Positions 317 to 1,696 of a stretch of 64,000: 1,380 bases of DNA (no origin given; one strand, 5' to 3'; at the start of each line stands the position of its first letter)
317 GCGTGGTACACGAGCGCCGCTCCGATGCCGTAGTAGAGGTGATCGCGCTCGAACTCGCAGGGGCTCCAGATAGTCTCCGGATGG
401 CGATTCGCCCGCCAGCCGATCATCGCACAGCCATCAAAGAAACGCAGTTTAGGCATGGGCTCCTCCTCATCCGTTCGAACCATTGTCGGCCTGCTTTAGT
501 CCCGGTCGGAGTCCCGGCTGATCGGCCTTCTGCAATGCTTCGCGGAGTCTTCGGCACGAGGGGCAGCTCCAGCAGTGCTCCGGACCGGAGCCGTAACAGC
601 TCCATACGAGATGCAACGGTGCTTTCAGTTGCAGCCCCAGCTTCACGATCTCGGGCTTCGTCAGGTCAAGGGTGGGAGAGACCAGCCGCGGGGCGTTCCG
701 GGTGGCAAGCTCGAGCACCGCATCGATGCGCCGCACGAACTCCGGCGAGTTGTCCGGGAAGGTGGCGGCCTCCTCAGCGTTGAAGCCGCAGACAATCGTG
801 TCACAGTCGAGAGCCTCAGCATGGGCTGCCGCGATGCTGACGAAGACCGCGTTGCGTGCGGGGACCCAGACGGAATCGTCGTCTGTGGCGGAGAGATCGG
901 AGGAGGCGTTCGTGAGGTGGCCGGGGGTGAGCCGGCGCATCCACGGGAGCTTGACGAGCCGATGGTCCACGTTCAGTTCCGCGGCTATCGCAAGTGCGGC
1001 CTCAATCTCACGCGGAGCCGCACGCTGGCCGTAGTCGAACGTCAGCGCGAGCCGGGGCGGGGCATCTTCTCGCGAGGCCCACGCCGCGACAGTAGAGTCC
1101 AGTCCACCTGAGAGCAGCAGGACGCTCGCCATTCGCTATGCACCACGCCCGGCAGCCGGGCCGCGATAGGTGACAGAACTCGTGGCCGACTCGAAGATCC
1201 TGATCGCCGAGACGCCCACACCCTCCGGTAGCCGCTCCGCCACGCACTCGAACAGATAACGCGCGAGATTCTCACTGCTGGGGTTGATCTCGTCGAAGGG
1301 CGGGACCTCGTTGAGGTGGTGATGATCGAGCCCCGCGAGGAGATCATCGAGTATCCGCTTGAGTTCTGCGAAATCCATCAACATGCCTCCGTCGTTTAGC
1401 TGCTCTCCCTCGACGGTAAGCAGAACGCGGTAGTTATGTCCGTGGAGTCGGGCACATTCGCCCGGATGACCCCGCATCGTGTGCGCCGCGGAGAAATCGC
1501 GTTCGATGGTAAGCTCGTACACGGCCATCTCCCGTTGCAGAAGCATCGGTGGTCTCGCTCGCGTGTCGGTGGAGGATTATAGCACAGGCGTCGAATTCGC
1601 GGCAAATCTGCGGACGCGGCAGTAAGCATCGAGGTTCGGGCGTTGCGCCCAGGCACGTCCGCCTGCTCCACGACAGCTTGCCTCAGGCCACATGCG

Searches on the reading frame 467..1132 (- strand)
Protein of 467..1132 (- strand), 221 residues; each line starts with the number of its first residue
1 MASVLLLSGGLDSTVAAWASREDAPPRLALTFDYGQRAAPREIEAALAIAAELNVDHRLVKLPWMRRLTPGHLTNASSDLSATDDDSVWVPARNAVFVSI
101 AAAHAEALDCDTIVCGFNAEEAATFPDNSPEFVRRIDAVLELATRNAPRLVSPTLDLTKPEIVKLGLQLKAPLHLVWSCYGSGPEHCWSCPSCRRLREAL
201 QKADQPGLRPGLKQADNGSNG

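Call 14: search_protein_families(library=pfam, proteins=[window:467-1132:-], max_evalue=0.0001)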
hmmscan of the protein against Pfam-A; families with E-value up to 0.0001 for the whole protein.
window:467-1132:- (221 aa): 2 families
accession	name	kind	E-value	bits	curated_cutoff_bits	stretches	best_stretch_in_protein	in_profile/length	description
PF06508.19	QueC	-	9.5e-53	179.2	22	1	3-203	2-209/210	Queuosine biosynthesis protein QueC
PF00733.27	Asn_synthase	-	2.5e-05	24.6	21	1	5-61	22-78/354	Asparagine synthase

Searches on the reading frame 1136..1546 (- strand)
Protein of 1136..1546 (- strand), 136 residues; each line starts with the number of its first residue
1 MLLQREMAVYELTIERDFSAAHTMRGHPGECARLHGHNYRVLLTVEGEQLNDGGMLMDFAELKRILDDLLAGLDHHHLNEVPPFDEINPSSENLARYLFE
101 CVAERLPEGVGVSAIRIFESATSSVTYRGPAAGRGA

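Call 14: search_protein_families(library=pfam, proteins=[window:1136-1546:-], max_evalue=0.0001)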
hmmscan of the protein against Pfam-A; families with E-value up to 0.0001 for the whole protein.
window:1136-1546:- (136 aa): 1 family
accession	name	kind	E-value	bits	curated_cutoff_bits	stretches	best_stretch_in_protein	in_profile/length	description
PF01242.24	PTPS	-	1.8e-39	134.9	22.4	1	12-129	2-120/121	6-pyruvoyl tetrahydropterin synthase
